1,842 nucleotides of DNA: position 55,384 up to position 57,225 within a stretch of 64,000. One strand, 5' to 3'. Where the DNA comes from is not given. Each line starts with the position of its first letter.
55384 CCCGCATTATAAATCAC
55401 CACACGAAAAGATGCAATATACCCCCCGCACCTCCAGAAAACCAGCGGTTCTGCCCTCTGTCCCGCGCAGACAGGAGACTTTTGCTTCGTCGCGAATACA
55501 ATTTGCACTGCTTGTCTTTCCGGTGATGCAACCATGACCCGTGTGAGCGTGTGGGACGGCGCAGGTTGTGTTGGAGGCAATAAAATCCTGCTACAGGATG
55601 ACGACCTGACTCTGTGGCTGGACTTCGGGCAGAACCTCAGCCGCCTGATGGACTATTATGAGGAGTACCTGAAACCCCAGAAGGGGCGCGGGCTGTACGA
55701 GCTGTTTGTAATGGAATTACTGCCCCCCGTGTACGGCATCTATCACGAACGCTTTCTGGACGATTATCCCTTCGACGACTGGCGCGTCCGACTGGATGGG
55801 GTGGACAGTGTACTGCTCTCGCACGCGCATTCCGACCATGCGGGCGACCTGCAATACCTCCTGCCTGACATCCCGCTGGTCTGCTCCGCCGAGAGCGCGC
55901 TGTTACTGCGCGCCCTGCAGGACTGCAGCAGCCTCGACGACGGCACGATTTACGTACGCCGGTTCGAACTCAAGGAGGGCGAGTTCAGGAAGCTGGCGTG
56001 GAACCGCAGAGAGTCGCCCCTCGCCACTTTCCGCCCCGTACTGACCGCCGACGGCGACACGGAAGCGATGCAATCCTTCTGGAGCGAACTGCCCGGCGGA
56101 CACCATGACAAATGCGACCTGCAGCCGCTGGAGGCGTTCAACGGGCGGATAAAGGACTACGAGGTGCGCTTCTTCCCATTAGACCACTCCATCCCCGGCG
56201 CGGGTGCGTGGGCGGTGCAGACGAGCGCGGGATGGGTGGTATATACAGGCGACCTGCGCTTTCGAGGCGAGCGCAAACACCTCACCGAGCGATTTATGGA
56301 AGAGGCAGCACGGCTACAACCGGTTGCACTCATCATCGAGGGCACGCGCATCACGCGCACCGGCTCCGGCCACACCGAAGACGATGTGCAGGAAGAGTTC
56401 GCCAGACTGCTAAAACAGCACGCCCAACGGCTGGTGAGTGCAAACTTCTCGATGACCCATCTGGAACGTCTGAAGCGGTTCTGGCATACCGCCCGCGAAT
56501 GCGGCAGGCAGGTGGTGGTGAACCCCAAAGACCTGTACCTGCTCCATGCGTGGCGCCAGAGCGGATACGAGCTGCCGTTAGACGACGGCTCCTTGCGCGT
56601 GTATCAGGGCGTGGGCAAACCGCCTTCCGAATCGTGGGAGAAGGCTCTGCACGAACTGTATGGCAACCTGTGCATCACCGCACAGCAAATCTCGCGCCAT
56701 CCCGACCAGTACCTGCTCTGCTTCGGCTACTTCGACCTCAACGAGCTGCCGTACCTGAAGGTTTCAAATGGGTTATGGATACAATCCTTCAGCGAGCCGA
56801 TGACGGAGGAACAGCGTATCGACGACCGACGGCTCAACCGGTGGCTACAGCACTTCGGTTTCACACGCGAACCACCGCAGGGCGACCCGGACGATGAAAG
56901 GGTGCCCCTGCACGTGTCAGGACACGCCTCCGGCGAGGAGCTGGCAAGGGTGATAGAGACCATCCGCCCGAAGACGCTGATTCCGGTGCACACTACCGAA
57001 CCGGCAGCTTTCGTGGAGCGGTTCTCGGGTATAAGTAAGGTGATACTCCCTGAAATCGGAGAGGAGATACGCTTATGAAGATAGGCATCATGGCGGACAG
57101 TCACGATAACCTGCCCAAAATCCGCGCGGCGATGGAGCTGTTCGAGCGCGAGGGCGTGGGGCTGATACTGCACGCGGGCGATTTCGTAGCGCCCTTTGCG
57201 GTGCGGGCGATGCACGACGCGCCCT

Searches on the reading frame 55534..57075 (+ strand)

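Call 57: search_protein_families(library=pfam, max_evalue=0.001, proteins=[window:55534-57075:+])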
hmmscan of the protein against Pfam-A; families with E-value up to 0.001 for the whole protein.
window:55534-57075:+ (514 aa): 3 families
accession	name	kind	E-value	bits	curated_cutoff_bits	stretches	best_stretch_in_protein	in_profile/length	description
PF12706.13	Lactamase_B_2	-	1e-09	38.8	27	1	79-150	21-94/200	Beta-lactamase superfamily domain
PF07521.17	RMMBL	-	2.4e-08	34.3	21.6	1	460-492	13-45/63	Zn-dependent metallo-hydrolase RNA specificity domain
PF00753.33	Lactamase_B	-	1.3e-07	32.2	22.7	1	82-110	36-64/196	Metallo-beta-lactamase superfamily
